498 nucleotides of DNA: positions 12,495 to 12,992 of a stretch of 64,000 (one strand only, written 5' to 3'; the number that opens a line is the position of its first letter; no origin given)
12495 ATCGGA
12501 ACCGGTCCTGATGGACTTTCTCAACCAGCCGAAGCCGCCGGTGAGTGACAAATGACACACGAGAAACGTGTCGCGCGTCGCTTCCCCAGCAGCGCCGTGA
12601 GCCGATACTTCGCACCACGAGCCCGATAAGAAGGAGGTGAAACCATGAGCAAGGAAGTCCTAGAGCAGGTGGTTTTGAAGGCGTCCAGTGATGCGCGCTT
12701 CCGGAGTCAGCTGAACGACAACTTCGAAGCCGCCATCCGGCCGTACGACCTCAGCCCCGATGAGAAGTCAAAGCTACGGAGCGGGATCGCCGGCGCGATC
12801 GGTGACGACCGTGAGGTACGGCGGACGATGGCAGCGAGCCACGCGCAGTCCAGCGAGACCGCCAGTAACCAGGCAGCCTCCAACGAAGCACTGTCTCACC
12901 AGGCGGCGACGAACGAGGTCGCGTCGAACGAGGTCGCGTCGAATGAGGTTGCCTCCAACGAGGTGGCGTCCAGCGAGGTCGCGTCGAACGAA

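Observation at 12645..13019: Nif11/NHLP-leader-like peptide with seven in-frame ASNEV pentapeptide repeats under amino-acid-level selection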

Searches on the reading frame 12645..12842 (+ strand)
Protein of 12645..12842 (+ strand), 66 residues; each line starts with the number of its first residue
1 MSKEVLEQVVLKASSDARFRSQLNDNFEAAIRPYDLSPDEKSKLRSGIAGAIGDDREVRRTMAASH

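Call 30: search_protein_representatives(alignment_id=A1)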
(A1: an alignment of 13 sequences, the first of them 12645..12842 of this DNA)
Query: 13 sequences, 65 profile positions. Proteins with E-value up to 0.001 (for the whole library): 230; up to 1e-10: 22; up to 1e-30: 4. The best 150 are listed.
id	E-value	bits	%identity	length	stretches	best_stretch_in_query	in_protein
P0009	3.8e-35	135.8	-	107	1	1-65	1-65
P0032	3.8e-35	135.8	-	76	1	1-64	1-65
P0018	6.0e-35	135.2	-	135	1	1-65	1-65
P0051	1.3e-31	124.5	-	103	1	1-59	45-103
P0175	7.1e-17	77.3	-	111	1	1-63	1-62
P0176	4.4e-16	74.8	-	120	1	1-50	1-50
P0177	5.0e-16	74.6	-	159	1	1-56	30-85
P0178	8.6e-16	73.8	-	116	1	1-49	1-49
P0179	1.3e-15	73.2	-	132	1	1-58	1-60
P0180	3.1e-15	72.1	-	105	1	1-58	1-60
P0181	1.1e-13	67.1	-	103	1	1-50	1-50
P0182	2.6e-13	65.9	-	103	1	1-50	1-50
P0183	2.7e-12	62.6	-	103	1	1-64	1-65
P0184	2.8e-12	62.6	-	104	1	1-63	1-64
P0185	5.7e-12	61.6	-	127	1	1-47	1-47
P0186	7.0e-12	61.3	-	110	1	1-53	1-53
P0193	1.7e-10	56.9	-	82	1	1-50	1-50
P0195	4.2e-10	55.6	-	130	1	1-52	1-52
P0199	5.1e-09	52.1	-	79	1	1-59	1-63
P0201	8.4e-09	51.4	-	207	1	1-61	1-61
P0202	1.2e-08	51.0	-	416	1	1-50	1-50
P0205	3.7e-08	49.4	-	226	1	1-61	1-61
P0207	4.9e-08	49.0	-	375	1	1-53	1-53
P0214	1.3e-07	47.7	-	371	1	1-52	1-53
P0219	2.4e-07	46.8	-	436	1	1-51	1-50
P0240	6.5e-07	45.4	-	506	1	1-52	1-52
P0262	1.7e-06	44.0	-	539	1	1-51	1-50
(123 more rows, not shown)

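Call 32: search_protein_families(library=ncbifam, proteins=[P0177, P0179, P0186, P0195, P0201, P0207, P0193, P0199], max_evalue=0.01)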
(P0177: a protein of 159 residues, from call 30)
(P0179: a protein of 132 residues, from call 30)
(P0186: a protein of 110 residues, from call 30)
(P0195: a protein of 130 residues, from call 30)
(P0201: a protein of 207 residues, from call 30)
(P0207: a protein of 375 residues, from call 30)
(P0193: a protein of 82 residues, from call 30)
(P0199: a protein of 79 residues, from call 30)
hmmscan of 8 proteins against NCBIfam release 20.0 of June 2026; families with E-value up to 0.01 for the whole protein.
P0177 (159 aa): 1 family
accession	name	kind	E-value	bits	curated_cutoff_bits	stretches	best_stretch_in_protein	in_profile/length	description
NF038399.1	NH_RiPP_Os17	domain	5e-07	29.7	40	1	33-75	1-45/63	Os1348 family NHLP clan protein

P0179 (132 aa): 2 families
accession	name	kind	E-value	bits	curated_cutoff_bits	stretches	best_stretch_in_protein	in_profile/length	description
NF038399.1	NH_RiPP_Os17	domain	4.7e-09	36.2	40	1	5-46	2-45/63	Os1348 family NHLP clan protein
TIGR04509.1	mod_pep_NH_fam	subfamily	0.00096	19.2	34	1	2-42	3-43/87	NHLP-related RiPP peptide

P0186 (110 aa): 1 family
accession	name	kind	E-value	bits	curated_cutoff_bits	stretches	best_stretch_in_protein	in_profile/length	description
NF038399.1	NH_RiPP_Os17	domain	1.3e-07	31.6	40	1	5-46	2-45/63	Os1348 family NHLP clan protein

P0195 (130 aa): 12 families
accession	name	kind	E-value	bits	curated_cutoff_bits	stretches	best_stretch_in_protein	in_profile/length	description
NF052603.1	penta_Alr5209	equivalog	2.4e-11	43.7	125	1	67-119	18-70/113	Alr5209 family pentapeptide repeat protein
NF047416.1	penta_HetL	equivalog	5.5e-09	35.8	260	2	41-103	157-217/218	heterocyst differentiation pentapeptide repeat protein HetL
NF011744.0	PRK15197.1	equivalog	5.4e-07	29.1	274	1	69-119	161-211/291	SPI-2 type III secretion system effector PipB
NF038399.1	NH_RiPP_Os17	domain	2.5e-06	27.4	40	1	4-47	1-46/63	Os1348 family NHLP clan protein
NF033900.0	T4SS_IcmE_DotG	equivalog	1.6e-05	23.2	750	1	42-123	274-357/1008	type IVB secretion system protein DotG/IcmE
NF033086.2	penta_rpt_Qnr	equivalog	1.8e-05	24.6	240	1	69-128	128-187/211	Qnr family pentapeptide repeat protein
NF011743.0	PRK15196.1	equivalog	2.1e-05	23.6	354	1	63-119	158-314/350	type III secretion system effector PipB2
NF000420.1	penta_rpt_QnrB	exception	7.6e-05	22.8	460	1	62-128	124-190/214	QnrB family quinolone resistance pentapeptide repeat protein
NF033375.2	penta_rpt_QnrE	exception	9.6e-05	22.5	480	1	71-128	133-190/214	QnrE family quinolone resistance pentapeptide repeat protein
NF038182.1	penta_rpt_SmQnr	exception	0.00017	21.5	460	1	67-118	150-201/215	SmQnr family pentapeptide repeat protein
NF000071.4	penta_rpt_QnrA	exception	0.0015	18.4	450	1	65-127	130-192/218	QnrA family quinolone resistance pentapeptide repeat protein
NF000349.1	mfpA_AE000516.2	equivalog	0.0066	16.3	360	0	69-124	94-149/183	pentapeptide repeat protein MfpA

P0201 (207 aa): 2 families
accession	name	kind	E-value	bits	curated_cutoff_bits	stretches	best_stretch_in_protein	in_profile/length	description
NF038399.1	NH_RiPP_Os17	domain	1e-16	60.8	40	1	4-62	1-63/63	Os1348 family NHLP clan protein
TIGR04509.1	mod_pep_NH_fam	subfamily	0.0015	18.5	34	1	5-42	6-43/87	NHLP-related RiPP peptide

P0207 (375 aa): 6 families
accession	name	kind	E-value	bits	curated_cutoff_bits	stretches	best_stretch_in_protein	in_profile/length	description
NF038399.1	NH_RiPP_Os17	domain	2.1e-20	72.6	40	1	3-61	1-63/63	Os1348 family NHLP clan protein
TIGR04509.1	mod_pep_NH_fam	subfamily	0.00015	21.7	34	1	4-35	6-37/87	NHLP-related RiPP peptide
NF033431.1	cinnamycin_RiPP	subfamily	0.0036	17.9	35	0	6-28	2-24/81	cinnamycin family lantibiotic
TIGR03793.1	leader_NHLP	domain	0.0039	17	50.9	1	6-31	7-32/77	NHLP leader peptide family RiPP precursor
NF007958.0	PRK10677.1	equivalog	0.0054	15.7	253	0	242-300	22-80/256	molybdate ABC transporter substrate-binding protein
NF001666.0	PRK00431.2-2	equivalog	0.0093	15.9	246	0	135-149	20-34/164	ADP-ribose-binding protein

P0193 (82 aa): 4 families
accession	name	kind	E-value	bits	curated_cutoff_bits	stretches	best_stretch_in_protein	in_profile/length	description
NF038399.1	NH_RiPP_Os17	domain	1.7e-16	60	40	1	4-62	1-63/63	Os1348 family NHLP clan protein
TIGR04509.1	mod_pep_NH_fam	subfamily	5.4e-07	29.6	34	1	2-43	3-41/87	NHLP-related RiPP peptide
NF033431.1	cinnamycin_RiPP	subfamily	0.0015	19.1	35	1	8-44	3-35/81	cinnamycin family lantibiotic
TIGR03793.1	leader_NHLP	domain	0.0027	17.5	50.9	1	4-33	4-33/77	NHLP leader peptide family RiPP precursor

P0199 (79 aa): 3 families
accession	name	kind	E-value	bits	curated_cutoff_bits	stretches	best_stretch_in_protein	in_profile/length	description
NF038399.1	NH_RiPP_Os17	domain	3.1e-14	52.8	40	1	5-60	2-61/63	Os1348 family NHLP clan protein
TIGR04509.1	mod_pep_NH_fam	subfamily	0.00017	21.6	34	1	2-40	3-38/87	NHLP-related RiPP peptide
TIGR03793.1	leader_NHLP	domain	0.00022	21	50.9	1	3-33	3-33/77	NHLP leader peptide family RiPP precursor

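Call 33: find_encoding_contigs(protein=P0195, flank=6000, max_places=2)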
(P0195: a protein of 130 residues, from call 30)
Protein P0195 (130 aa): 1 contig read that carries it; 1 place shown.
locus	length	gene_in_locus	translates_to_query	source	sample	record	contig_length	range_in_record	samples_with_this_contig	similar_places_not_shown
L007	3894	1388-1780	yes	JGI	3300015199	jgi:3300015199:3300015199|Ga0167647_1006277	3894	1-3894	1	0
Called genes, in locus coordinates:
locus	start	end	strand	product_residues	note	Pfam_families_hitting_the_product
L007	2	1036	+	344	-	?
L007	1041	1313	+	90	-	-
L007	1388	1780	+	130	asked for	PF00805:Pentapeptide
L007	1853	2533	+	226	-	PF00027:cNMP_binding, PF13545:HTH_Crp_2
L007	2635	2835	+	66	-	-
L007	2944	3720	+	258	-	PF01040:UbiA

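Call 34: find_encoding_contigs(protein=P0207, flank=6000, max_places=2)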
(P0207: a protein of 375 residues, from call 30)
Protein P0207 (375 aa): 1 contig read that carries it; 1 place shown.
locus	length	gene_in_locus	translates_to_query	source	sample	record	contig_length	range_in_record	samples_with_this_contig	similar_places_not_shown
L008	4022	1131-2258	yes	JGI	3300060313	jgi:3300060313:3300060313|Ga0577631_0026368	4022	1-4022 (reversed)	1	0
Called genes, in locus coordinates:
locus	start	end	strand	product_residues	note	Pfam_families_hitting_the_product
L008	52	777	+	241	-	PF00027:cNMP_binding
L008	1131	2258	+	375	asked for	PF14407:Frankia_peptide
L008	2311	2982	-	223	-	PF00027:cNMP_binding, PF13545:HTH_Crp_2, PF00325:Crp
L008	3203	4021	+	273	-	?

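Call 35: find_related_loci(query=A1, collection=genome_contigs, flank=8000)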
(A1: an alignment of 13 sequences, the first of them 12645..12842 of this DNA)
Query A1 (66 aa) in genome_contigs; peptide patterns used: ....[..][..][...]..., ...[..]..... (x = any residue, [..] = any of these).
30 stretches matched a pattern; 10 encode a relative of the query (tblastn E <= 1e-3); 10 distinct loci.
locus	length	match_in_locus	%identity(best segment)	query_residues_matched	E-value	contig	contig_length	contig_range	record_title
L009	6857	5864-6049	81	1-62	6e-33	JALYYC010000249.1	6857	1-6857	MAG: Candidatus Dormiibacterota bacterium isolate KAP bin29 SD1490-92_k127_363240, whole genome shotgun sequence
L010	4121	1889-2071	85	1-62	1e-32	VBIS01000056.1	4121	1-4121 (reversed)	MAG: Chloroflexota bacterium isolate CF_136 14_1009_13_30cm_scaffold_27243, whole genome shotgun sequence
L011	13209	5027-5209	85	1-62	4e-31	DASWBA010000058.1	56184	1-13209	MAG TPA_asm: Candidatus Dormiibacterota bacterium isolate SMAG_U2670 k141_1062971, whole genome shotgun sequence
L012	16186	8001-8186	77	1-62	5e-31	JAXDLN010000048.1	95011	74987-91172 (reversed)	MAG: Chloroflexota bacterium isolate BP_619 scaffold_2362888, whole genome shotgun sequence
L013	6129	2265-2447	81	1-62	8e-31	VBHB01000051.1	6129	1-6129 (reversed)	MAG: Chloroflexi bacterium isolate CF_93 14_0927_12_20cm_scaffold_13259, whole genome shotgun sequence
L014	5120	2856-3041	76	1-62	9e-31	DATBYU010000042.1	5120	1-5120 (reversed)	MAG TPA_asm: Candidatus Dormiibacterota bacterium isolate SMAG_U7601 k141_850399, whole genome shotgun sequence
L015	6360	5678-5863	76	1-62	3e-30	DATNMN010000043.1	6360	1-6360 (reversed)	MAG TPA_asm: Candidatus Dormiibacterota bacterium isolate SMAG_U11480 k141_441649, whole genome shotgun sequence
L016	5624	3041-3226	79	1-62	5e-30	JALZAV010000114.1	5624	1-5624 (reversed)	MAG: Candidatus Dormiibacterota bacterium isolate KAP bin100 SD1490_NODE_7811_length_5624_cov_4.345279, whole genome sho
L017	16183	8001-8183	74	1-62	9e-28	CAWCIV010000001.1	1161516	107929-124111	MAG: uncultured Chloroflexia bacterium isolate MFD04580.bin.2.20 genome assembly, contig: contig_18804, whole genome sho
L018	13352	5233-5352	88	1-40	2e-19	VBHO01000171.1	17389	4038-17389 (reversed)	MAG: Chloroflexi bacterium isolate CF_106 14_1009_12_40cm_scaffold_19186, whole genome shotgun sequence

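Call 62: search_solved_structures(query=A1, max_evalue=10, show_alignments=3)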
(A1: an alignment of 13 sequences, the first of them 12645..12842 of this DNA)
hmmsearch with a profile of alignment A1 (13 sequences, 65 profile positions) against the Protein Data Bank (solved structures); distinct sequences matched with E-value up to 10: 0.

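Call 69: find_encoding_contigs(protein=P0186, flank=6000, max_places=2)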
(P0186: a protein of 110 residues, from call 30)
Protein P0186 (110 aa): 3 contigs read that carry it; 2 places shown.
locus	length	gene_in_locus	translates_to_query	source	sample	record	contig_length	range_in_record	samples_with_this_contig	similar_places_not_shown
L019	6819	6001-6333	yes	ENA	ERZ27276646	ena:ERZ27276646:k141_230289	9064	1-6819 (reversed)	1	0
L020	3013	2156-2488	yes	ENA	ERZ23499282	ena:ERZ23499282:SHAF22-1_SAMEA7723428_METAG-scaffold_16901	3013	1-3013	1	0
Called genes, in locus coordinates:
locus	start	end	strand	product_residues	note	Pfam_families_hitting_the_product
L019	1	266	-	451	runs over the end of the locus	PF01979:Amidohydro_1, PF12890:DHOase (weak), PF07969:Amidohydro_3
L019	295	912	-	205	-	PF14417:MEDS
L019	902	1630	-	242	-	PF00512:HisKA (weak), PF02518:HATPase_c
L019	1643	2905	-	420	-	PF00291:PALP, PF00585:Thr_dehydrat_C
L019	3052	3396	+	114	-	-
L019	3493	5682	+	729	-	PF02163:Peptidase_M50 (faint), PF00027:cNMP_binding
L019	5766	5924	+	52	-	-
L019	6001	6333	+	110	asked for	PF08017:Fibrinogen_BP (weak)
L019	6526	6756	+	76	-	-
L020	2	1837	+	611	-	?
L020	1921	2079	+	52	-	-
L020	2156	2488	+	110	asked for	PF08017:Fibrinogen_BP (weak)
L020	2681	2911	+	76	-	-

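Call 70: find_encoding_contigs(protein=P0205, flank=6000, max_places=2)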
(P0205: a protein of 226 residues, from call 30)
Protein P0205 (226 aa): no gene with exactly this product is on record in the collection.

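Call 81: list_cluster_members(proteins=[P0193, P0199, P0201, P0202, P0214, P0219, P0240, P0262, P0176, P0179])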
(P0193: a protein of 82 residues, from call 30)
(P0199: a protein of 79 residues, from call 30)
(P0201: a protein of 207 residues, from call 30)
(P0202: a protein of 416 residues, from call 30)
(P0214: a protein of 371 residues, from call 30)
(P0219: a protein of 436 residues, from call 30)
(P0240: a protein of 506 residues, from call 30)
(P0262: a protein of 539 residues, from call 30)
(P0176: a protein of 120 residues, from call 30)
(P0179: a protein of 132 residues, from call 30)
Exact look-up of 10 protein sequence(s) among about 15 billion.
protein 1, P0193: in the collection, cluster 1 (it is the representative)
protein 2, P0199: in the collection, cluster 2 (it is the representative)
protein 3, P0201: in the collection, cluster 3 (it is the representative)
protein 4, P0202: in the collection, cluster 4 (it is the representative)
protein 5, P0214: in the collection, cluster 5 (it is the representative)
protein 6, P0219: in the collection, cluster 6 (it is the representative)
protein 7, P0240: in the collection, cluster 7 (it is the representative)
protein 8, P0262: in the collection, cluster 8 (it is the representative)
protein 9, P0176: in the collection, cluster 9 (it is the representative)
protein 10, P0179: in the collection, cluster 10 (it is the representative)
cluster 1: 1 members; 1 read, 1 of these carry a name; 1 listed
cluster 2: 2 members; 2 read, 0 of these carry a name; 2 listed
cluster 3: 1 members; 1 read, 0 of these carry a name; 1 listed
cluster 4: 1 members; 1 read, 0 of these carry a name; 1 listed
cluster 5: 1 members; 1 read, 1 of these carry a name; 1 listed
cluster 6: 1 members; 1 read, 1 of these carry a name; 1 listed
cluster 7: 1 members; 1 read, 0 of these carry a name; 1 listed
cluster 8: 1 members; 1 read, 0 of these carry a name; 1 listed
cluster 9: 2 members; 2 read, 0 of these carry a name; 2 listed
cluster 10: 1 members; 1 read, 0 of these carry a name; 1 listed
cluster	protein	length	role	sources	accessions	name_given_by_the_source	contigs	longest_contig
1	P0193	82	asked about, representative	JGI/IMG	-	hypothetical protein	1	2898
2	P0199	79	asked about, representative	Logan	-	-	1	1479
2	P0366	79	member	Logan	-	-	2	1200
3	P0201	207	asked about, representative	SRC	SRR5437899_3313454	-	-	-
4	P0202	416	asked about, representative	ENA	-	-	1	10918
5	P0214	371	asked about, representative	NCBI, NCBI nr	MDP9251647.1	MAG: Os1348 family NHLP clan protein [Chloroflexota bacterium] | Os1348 family NHLP clan protein [Chloroflexota bacterium]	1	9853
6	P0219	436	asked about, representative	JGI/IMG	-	hypothetical protein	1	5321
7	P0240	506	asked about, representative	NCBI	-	-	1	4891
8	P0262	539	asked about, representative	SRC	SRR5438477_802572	-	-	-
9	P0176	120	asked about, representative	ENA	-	-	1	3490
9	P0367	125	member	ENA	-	-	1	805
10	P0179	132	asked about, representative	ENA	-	-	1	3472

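Call 82: find_encoding_contigs(protein=P0214, flank=8000, max_places=1)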
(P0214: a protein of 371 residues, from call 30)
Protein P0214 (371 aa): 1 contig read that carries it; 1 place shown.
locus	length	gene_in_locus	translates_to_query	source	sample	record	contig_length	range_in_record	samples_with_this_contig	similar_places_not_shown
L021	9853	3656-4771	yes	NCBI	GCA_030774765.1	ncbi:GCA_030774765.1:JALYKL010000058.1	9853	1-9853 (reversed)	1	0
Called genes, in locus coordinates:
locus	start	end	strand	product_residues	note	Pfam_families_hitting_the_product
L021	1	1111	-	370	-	PF05222:AlaDh_PNT_N, PF01262:AlaDh_PNT_C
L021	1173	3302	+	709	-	PF02163:Peptidase_M50, PF00027:cNMP_binding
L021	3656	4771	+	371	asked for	PF14407:Frankia_peptide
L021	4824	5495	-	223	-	PF00027:cNMP_binding, PF13545:HTH_Crp_2, PF00325:Crp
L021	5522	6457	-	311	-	PF00296:Bac_luciferase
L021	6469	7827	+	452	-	PF00202:Aminotran_3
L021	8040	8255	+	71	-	-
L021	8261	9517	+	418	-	PF07804:HipA_C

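Call 83: find_encoding_contigs(protein=P0202, flank=8000, max_places=1)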
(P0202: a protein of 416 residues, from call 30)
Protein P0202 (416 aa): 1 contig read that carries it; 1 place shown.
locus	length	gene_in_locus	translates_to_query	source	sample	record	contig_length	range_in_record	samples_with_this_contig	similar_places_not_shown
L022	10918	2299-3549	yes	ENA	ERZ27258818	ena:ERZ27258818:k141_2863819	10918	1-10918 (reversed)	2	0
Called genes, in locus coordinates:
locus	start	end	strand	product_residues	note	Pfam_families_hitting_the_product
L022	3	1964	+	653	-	?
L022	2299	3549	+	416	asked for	PF14407:Frankia_peptide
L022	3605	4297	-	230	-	PF00027:cNMP_binding, PF13545:HTH_Crp_2, PF00325:Crp (weak)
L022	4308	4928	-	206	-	PF01810:LysE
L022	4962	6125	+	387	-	PF00557:Peptidase_M24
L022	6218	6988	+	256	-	PF00892:EamA (weak)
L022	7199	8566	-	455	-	PF00595:PDZ, PF13180:PDZ_2, PF17820:PDZ_6, PF03572:Peptidase_S41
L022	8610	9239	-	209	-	PF04542:Sigma70_r2, PF08281:Sigma70_r4_2, PF04545:Sigma70_r4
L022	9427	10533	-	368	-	PF03572:Peptidase_S41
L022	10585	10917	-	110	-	?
